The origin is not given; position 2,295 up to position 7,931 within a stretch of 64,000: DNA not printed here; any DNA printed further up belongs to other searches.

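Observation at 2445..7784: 1779-aa CARDB/Ig-repeat, Cys-rich surface protein with near-identical internal DNA repeats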

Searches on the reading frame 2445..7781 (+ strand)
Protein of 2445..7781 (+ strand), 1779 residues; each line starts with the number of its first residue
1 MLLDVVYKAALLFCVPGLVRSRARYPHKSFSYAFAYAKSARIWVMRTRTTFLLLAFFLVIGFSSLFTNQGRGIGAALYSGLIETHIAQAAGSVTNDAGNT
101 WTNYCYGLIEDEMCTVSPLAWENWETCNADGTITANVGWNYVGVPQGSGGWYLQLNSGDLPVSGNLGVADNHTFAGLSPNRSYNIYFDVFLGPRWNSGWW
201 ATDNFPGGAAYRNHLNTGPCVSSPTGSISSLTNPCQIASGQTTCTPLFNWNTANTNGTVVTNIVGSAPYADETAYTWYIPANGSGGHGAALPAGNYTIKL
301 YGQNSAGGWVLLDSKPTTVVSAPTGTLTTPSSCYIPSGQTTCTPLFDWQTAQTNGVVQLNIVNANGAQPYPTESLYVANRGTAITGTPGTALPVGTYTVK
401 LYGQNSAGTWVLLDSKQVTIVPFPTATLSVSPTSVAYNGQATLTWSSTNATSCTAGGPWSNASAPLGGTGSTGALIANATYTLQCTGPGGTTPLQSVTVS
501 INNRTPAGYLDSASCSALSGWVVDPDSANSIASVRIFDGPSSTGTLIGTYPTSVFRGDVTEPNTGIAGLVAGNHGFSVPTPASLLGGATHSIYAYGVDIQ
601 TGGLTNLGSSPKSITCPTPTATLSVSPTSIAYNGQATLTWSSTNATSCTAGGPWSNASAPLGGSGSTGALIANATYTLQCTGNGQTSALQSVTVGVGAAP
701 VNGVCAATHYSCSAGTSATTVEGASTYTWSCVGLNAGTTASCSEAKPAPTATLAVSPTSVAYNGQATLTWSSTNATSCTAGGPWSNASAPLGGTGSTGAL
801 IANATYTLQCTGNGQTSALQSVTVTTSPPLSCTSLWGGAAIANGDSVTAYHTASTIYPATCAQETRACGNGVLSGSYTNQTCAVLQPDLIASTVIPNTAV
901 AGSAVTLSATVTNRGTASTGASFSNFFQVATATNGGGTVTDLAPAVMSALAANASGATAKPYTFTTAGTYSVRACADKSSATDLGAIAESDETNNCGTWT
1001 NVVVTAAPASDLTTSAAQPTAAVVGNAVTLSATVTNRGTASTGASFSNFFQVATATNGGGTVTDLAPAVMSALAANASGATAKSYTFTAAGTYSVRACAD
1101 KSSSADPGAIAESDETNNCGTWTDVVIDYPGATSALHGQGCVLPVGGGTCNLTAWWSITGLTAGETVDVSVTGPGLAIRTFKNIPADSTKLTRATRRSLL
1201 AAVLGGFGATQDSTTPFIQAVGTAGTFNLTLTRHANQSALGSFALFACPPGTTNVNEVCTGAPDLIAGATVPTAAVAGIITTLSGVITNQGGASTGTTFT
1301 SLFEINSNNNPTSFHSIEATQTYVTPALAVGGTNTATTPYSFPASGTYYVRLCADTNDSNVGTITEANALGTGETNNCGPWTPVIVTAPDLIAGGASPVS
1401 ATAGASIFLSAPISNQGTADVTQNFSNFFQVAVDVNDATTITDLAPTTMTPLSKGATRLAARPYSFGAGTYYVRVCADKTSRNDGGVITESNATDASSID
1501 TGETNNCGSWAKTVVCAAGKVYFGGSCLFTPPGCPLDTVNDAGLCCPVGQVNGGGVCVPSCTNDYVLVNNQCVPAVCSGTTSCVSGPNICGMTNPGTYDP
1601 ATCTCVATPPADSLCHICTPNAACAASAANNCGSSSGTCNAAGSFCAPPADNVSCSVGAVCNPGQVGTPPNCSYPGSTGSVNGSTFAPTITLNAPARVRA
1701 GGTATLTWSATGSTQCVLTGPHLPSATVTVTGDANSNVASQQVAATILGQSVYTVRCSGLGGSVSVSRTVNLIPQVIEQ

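Call 6: search_protein_families(library=pfam, proteins=[window:2445-7781:+], max_evalue=1)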
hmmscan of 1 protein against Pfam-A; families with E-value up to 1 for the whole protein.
window:2445-7781:+ (1779 aa): 3 families
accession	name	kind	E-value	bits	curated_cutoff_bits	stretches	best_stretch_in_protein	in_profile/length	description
PF07705.17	CARDB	-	2.9e-30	104.9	22.7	4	886-996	1-98/101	CARDB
PF07495.19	Y_Y_Y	-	0.00042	20.6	26.6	0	390-420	33-62/65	Y_Y_Y domain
PF13860.13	FlgD_ig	-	0.37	11.2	27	1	253-304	30-77/79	FlgD Ig-like domain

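Call 7: search_protein_families(library=ncbifam, proteins=[window:2445-7781:+], max_evalue=1)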
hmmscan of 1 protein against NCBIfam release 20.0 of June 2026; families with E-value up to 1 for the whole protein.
window:2445-7781:+ (1779 aa): 1 family
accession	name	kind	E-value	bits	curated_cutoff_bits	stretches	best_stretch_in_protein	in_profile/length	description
NF033506.0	PACE-CTERM-PROT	exception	0.47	9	110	0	968-1042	442-515/627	putative S-layer protein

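Call 15: find_homologous_proteins(query=window:2445-7781:+)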
Query window:2445-7781:+ (1779 aa): 328 proteins with E <= 0.001 among 8000 candidates; the best 120 are listed.
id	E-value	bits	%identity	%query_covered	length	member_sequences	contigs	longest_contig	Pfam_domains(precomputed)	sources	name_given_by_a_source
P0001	0.0e+0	3797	100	98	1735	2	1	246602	PF07705.18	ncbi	ncbi:MAG: CARDB domain-containing protein [bacterium]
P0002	4.3e-149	517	36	12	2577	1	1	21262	PF24981.2,PF18884.6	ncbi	ncbi:MAG: choice-of-anchor U domain-containing protein [Pseudomonadota bacterium]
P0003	2.9e-144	501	32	24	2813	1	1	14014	-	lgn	-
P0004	7.2e-141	489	33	29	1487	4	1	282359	PF14054.12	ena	-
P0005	1.2e-140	489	31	24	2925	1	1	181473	PF24681.2,PF18884.6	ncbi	ncbi:MAG: choice-of-anchor U domain-containing protein [Gammaproteobacteria bacterium]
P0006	2.3e-140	488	34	23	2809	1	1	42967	-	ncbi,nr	ncbi:MAG: hypothetical protein HKN70_09370 [Gammaproteobacteria bacterium]|nr:hypothetical protein [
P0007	1.4e-139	485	33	28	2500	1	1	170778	PF19501.6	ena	-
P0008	2.4e-139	484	35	25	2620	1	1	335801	PF01344.32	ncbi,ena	-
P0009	1.0e-138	482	42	12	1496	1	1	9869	PF12904.14,PF13204.14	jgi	-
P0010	2.9e-138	481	38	23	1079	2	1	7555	PF19407.6,PF00041.28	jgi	jgi:hypothetical protein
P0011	2.5e-137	478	38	23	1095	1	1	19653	PF19407.6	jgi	jgi:hypothetical protein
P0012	5.5e-136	473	35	23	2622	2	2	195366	-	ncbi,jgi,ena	-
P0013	5.2e-132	460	32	21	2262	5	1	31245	PF22352.3,PF19407.6,PF25778.2,PF06739.18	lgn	-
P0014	1.8e-130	455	31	36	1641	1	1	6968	PF14054.12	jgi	jgi:trimeric autotransporter adhesin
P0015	6.9e-129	450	33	13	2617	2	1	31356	-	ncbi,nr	ncbi:MAG TPA: hypothetical protein VJ764_04290 [Steroidobacteraceae bacterium]|nr:hypothetical prote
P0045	1.6e-90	322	43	9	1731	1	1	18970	PF07705.18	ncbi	-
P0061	3.6e-80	288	40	15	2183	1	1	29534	PF07705.18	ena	-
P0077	1.1e-66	243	31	29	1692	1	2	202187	PF07705.18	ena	-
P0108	1.8e-54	203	34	17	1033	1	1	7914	PF07705.18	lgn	-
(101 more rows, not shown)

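Call 22: search_solved_structures(query=window:2577-7781:+, max_evalue=1)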
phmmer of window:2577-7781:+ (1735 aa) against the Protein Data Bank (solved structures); distinct sequences matched with E-value up to 1: 0.

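Call 23: find_encoding_contigs(protein=P0001, flank=10000, max_places=6)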
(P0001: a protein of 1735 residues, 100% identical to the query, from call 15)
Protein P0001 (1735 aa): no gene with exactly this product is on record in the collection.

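Call 24: list_cluster_members(proteins=[P0001])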
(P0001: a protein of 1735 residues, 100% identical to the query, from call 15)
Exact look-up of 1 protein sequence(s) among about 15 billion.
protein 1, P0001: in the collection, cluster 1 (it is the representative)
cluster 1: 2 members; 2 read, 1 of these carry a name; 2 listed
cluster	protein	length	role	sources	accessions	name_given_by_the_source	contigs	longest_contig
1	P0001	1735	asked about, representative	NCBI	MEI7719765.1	MAG: CARDB domain-containing protein [bacterium]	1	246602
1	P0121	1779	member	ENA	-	-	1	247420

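Call 25: find_related_loci(query=window:2577-7781:+, collection=genome_contigs, flank=10000)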
Query window:2577-7781:+ (1735 aa) in genome_contigs; peptide patterns used: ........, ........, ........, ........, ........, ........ (x = any residue, [..] = any of these).
126 stretches matched a pattern; 2 encode a relative of the query (tblastn E <= 1e-3); 2 distinct loci.
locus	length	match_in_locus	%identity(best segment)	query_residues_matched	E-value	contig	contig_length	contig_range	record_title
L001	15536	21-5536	38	378-1495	1e-63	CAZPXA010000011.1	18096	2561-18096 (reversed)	MAG TPA_asm: uncultured Candidatus Saccharibacteria bacterium isolate binchicken_co134_412 genome assembly, contig: NODE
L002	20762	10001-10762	41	210-1471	8e-23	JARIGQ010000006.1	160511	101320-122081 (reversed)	MAG: Candidatus Nomurabacteria bacterium isolate CullarsAll.DT.22 k141_801060, whole genome shotgun sequence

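Call 55: find_encoding_contigs(protein=P0077, flank=8000, max_places=2)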
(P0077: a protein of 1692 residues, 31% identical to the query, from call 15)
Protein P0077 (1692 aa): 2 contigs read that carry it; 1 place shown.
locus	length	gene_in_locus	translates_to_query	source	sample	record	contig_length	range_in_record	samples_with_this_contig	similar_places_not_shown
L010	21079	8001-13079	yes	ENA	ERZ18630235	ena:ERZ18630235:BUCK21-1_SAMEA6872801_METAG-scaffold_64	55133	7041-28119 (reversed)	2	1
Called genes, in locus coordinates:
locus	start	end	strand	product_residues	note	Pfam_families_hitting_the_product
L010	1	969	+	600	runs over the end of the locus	-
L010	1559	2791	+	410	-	PF03462:PCRF, PF00472:RF-1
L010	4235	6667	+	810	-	PF07705:CARDB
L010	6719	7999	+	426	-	-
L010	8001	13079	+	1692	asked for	PF07705:CARDB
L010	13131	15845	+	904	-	PF07705:CARDB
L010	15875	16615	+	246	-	PF00005:ABC_tran, PF02463:SMC_N (faint), PF13304:AAA_21 (weak)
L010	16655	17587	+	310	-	PF18075:FtsX_ECD, PF02687:FtsX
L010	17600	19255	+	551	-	PF06418:CTP_synth_N, PF00117:GATase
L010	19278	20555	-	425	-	-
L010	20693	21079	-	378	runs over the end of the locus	PF14790:THDPS_N, PF14789:THDPS_M, PF14602:Hexapep_2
